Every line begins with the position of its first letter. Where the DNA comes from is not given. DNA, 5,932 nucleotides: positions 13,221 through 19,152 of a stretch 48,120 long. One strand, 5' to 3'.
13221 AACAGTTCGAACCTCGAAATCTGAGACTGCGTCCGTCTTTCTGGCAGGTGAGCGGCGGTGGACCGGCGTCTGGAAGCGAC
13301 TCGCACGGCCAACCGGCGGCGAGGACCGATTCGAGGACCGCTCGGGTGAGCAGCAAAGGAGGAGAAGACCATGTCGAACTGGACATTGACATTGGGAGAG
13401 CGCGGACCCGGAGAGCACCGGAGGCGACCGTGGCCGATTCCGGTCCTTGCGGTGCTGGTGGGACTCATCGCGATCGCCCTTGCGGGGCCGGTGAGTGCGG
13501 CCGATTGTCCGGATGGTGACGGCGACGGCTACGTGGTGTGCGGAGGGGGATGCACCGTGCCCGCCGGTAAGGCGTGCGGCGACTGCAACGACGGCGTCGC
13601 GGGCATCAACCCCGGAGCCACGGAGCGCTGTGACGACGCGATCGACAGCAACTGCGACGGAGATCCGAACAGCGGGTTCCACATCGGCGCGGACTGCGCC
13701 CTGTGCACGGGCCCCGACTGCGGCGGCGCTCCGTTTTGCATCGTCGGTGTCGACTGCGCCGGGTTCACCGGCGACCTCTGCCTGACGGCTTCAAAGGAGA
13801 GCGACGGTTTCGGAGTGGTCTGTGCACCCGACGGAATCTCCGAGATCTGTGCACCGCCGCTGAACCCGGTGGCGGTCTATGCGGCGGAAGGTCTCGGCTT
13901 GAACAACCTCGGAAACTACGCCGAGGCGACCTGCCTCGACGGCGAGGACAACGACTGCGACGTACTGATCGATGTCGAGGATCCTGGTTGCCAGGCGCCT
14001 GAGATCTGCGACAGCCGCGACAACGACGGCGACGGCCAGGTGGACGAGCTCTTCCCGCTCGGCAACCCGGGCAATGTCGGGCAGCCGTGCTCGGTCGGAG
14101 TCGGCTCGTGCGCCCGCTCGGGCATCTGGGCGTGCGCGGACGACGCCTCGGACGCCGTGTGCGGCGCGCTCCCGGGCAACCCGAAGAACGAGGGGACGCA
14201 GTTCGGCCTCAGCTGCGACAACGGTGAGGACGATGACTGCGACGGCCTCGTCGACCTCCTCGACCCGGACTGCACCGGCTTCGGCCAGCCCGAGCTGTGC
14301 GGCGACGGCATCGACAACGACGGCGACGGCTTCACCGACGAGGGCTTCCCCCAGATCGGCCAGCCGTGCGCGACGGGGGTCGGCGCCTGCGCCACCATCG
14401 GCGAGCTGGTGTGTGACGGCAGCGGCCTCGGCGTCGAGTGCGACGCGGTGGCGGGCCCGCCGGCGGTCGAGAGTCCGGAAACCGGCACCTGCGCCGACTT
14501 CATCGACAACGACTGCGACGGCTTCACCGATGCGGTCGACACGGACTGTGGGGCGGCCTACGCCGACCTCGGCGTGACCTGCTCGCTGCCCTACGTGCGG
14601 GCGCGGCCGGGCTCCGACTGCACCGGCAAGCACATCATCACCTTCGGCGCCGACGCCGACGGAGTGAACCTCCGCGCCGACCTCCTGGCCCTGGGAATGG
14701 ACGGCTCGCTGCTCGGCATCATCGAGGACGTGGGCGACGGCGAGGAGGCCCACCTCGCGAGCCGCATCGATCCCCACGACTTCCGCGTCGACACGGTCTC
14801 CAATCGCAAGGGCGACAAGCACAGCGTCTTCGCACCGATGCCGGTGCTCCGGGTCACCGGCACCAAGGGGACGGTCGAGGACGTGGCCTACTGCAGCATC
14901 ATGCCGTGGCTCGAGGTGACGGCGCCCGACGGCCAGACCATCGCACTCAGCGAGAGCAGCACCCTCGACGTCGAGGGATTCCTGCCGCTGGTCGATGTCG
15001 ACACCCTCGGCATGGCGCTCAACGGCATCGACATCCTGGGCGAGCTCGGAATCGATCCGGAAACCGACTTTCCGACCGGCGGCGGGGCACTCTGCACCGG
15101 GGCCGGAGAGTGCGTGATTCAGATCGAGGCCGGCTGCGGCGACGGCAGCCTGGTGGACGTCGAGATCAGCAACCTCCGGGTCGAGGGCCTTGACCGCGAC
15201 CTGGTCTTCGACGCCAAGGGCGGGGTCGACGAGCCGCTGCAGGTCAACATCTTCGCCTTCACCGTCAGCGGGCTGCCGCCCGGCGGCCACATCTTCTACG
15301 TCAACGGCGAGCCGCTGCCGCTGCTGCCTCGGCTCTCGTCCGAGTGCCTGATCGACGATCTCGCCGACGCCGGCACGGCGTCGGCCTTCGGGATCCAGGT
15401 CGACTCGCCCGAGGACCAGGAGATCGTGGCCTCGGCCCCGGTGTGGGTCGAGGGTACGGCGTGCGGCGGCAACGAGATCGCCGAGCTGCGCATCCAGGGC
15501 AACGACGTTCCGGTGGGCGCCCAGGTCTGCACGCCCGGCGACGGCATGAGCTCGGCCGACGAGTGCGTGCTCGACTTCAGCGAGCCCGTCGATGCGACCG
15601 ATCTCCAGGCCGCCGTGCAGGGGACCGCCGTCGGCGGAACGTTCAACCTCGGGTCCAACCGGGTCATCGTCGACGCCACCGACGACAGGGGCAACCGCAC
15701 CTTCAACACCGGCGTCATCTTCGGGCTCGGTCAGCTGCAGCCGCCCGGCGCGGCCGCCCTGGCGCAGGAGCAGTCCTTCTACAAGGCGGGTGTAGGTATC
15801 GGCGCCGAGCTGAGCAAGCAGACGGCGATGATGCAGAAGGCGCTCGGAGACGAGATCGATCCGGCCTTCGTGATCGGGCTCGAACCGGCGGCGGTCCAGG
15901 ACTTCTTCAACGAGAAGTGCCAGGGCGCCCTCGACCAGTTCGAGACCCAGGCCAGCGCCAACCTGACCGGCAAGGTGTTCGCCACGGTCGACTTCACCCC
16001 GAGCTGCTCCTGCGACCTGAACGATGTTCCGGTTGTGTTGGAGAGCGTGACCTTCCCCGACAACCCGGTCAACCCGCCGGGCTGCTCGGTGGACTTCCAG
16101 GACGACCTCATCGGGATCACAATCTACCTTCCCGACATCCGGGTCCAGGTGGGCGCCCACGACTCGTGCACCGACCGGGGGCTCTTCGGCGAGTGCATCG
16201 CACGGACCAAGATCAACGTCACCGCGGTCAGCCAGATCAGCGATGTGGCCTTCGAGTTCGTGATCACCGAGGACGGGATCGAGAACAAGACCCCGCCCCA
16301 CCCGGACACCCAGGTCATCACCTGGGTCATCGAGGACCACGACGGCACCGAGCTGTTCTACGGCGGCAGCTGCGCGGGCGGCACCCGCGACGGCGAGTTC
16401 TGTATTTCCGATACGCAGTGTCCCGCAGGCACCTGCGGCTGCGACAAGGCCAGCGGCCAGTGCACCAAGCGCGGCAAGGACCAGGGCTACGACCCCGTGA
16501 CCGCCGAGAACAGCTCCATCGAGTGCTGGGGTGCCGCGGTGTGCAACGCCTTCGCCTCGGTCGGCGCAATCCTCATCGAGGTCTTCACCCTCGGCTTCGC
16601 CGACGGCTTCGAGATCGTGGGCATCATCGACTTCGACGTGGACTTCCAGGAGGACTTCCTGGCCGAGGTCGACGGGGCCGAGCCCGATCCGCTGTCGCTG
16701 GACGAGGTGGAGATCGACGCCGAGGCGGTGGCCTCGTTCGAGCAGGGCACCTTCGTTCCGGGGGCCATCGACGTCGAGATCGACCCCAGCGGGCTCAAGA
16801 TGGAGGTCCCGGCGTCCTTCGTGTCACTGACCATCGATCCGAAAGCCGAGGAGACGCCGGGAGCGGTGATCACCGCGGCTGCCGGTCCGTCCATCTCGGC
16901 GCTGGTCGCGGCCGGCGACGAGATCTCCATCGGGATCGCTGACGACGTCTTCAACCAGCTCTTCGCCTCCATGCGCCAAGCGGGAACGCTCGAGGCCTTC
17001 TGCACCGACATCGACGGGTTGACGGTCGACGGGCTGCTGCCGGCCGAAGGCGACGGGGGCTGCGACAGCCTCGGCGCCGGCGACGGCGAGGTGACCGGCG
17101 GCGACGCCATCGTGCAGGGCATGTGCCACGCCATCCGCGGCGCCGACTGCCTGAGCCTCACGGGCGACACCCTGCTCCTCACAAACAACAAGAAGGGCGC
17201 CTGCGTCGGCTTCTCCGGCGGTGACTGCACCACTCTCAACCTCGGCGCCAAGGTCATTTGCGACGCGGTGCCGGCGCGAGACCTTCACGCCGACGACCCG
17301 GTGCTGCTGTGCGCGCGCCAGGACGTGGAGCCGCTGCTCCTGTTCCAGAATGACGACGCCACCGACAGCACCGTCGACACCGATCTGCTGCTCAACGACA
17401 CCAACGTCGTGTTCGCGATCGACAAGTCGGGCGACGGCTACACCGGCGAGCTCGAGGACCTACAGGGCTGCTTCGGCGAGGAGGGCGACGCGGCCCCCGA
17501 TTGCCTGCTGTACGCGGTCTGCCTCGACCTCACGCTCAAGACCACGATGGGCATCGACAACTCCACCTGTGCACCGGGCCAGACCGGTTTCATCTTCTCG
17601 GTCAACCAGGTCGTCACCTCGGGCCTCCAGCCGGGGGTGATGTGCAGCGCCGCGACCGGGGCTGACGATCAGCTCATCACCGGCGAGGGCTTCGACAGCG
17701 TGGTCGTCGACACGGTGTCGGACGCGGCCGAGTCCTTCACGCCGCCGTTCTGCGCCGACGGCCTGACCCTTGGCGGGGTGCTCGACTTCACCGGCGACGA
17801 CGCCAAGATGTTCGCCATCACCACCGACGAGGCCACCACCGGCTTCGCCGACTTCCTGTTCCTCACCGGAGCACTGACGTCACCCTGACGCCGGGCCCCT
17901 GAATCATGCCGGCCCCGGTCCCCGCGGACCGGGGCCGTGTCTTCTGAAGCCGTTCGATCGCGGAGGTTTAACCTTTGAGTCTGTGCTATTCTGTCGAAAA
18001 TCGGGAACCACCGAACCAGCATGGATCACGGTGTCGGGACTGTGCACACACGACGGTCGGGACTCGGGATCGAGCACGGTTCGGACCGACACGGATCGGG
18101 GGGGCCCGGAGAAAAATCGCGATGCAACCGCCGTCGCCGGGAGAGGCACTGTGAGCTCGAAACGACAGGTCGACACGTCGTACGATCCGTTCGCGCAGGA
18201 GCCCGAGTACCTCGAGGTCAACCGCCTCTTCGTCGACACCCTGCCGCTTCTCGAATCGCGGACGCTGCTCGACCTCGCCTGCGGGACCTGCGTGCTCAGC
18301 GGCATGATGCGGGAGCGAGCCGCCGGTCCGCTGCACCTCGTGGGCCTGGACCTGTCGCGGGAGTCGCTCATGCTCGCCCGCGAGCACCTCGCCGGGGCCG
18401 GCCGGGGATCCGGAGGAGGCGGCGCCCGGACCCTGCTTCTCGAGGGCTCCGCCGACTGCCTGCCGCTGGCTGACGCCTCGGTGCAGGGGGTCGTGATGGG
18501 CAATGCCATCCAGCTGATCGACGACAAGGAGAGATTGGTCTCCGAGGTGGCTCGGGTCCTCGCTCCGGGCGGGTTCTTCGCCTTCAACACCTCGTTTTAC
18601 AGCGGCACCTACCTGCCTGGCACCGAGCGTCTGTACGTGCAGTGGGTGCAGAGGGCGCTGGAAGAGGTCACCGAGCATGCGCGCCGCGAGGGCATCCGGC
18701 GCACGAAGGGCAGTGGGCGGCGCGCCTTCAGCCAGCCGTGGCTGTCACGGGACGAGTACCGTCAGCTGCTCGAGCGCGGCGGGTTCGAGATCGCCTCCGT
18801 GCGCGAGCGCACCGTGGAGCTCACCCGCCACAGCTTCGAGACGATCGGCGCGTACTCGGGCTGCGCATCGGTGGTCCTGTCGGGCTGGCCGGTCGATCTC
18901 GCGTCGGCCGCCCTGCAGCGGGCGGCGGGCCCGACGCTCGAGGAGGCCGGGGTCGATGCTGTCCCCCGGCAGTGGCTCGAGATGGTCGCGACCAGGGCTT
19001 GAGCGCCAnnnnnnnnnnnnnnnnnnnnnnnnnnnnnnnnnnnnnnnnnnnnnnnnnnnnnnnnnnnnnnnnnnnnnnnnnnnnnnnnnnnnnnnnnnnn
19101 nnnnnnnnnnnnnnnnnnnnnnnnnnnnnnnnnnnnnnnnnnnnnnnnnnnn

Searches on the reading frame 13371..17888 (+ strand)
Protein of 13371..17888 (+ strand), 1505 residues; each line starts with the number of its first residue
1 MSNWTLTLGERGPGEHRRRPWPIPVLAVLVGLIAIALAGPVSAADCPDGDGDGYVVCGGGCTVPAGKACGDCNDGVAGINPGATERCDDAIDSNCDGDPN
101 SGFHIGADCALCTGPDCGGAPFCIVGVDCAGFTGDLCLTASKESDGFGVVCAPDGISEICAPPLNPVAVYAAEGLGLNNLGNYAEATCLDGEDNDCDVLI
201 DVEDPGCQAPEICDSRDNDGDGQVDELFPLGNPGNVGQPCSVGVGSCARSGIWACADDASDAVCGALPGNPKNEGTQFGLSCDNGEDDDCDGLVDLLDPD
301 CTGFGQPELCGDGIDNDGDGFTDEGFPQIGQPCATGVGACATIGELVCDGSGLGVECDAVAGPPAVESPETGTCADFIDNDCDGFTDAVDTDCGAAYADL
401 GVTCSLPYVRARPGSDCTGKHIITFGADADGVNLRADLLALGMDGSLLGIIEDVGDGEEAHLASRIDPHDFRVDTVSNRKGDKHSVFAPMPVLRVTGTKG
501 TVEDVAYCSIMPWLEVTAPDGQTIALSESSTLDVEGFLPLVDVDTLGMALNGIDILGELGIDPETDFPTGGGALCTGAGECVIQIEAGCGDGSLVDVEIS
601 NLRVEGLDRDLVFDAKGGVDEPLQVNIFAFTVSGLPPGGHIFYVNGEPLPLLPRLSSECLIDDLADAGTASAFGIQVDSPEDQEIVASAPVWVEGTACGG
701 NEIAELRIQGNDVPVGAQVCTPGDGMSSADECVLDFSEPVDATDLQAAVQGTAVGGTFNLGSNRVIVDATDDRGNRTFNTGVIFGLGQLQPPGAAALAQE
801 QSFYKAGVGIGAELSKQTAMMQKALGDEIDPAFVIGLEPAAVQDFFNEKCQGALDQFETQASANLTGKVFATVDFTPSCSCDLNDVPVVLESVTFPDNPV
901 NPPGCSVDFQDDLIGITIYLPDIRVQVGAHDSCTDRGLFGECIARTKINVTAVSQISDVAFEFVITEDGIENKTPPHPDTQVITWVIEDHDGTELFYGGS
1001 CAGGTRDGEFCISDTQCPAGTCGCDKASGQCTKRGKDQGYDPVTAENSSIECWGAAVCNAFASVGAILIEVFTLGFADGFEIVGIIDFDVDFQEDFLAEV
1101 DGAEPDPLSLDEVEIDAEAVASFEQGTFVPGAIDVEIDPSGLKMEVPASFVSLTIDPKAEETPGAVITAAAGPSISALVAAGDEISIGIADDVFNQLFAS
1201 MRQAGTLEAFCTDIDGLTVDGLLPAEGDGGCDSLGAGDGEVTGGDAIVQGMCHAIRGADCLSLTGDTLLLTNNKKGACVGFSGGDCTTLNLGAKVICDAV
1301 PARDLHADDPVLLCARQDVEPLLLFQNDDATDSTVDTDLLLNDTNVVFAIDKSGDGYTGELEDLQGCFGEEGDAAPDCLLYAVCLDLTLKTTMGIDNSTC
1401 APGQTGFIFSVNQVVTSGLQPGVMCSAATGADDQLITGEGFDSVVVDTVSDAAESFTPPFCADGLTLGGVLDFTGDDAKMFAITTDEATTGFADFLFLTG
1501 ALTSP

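Call 9: search_protein_families(library=pfam, proteins=[window:13371-17888:+], max_evalue=0.001)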
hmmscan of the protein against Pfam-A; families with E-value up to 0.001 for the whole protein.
window:13371-17888:+ (1505 aa): 1 family
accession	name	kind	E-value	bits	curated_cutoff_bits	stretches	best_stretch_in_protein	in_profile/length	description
PF11617.13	Cu-binding_MopE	-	1.3e-15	57.7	27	1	71-98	1-27/30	Putative metal-binding motif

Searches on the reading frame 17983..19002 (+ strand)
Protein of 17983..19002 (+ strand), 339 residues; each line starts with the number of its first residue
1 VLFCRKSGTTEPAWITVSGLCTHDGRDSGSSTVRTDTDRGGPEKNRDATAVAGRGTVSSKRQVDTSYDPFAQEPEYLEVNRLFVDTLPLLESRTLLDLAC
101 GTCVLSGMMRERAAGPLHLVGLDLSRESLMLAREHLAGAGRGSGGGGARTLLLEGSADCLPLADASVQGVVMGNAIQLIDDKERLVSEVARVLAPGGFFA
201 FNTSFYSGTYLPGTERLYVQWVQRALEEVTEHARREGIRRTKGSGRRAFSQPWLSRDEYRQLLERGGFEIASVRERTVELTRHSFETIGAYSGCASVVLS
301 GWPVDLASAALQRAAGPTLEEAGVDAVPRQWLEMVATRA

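Call 9: search_protein_families(library=pfam, proteins=[window:17983-19002:+], max_evalue=0.001)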
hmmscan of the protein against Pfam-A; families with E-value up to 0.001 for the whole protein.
window:17983-19002:+ (339 aa): 7 families
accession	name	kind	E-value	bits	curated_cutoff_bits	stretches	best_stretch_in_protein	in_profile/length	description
PF08241.18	Methyltransf_11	-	6.2e-15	56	21.2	1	96-201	1-95/95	Methyltransferase domain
PF13649.12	Methyltransf_25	-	5.7e-14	53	27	1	96-197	2-97/97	Methyltransferase domain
PF13847.12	Methyltransf_31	-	7.5e-09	35.9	27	1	94-204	6-112/145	Methyltransferase domain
PF01209.24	Ubie_methyltran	-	1e-08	35.3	20.1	1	90-224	46-172/233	ubiE/COQ5 methyltransferase family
PF08242.18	Methyltransf_12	-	1.5e-08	35.7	30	1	96-199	1-98/98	Methyltransferase domain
PF13489.12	Methyltransf_23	-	1.1e-05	25.6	27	1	88-272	18-163/164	Methyltransferase domain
PF05175.20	MTS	-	0.00058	20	23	0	81-137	21-76/170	Methyltransferase small domain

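Call 64: search_protein_families(library=ncbifam, proteins=[window:17983-19002:+], max_evalue=0.0001)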
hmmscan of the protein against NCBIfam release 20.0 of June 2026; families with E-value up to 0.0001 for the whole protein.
window:17983-19002:+ (339 aa): 18 families
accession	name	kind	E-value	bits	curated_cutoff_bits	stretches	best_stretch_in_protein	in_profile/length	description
NF045667.1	MTase_DVU1556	equivalog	3.3e-13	49.6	155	1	84-291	15-183/213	DVU_1556 family methyltransferase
NF041537.1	ArsM_AhpD_UU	exception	1e-11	44.2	510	1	91-201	76-180/345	arsenite methyltransferase/AhpD domain selenoprotein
NF001244.0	PRK00216.1-5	equivalog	1.4e-11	44.2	216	1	86-200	43-152/236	bifunctional demethylmenaquinone methyltransferase/2-methoxy-6-polyprenyl-1,4-benzoquinol methylase UbiE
TIGR01934.1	MenG_MenH_UbiE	subfamily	1.7e-11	43.8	158.35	1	84-203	32-143/223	ubiquinone/menaquinone biosynthesis methyltransferase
TIGR02072.1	BioC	equivalog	8.9e-11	42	184.95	1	90-203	33-134/244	malonyl-ACP O-methyltransferase BioC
NF052510.1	methyltran_MpqE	exception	7.6e-10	38.6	335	1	81-199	36-149/234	methyl-plastoquinone biosynthesis methyltransferase MpqE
NF008823.0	PRK11873.1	subfamily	9.9e-09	35.1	263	1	92-201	78-181/272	arsenite methyltransferase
NF001241.0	PRK00216.1-2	equivalog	1.9e-08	34.2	327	1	85-231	45-175/231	demethylmenaquinone methyltransferase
TIGR02752.1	MenG_heptapren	equivalog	6.6e-08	32.3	419.85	1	91-204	45-153/231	demethylmenaquinone methyltransferase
NF047649.1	MTase_UXPK_star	exception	1.5e-07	30.7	460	1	92-200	78-180/283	methyltransferase/UXPK-star double selenoprotein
NF007610.0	PRK10258.1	equivalog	1.6e-07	30.9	342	1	84-204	35-141/251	malonyl-ACP O-methyltransferase BioC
NF041536.1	ArsM_DUF2284_UU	exception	7.9e-07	27.8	575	1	92-207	77-186/459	arsenite methyltransferase/DUF2284 domain selenoprotein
NF001243.0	PRK00216.1-4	equivalog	9.1e-07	28.4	235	1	92-204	48-155/237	demethylmenaquinone methyltransferase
NF045825.1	FAmtase_mtf2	equivalog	9.1e-07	28.3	400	1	90-202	57-159/248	fatty-acid O-methyltransferase Mtf2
NF040539.1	AST_met_ArsM_2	exception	1.1e-06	28.6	240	1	92-206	57-167/262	putative arsinothricin biosynthesis methyltransferase ArsM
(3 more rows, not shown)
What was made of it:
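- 17983..19002 (+): Class I SAM methyltransferase (start codon uncertain). Pfam and NCBIfam (calls 9, 64).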
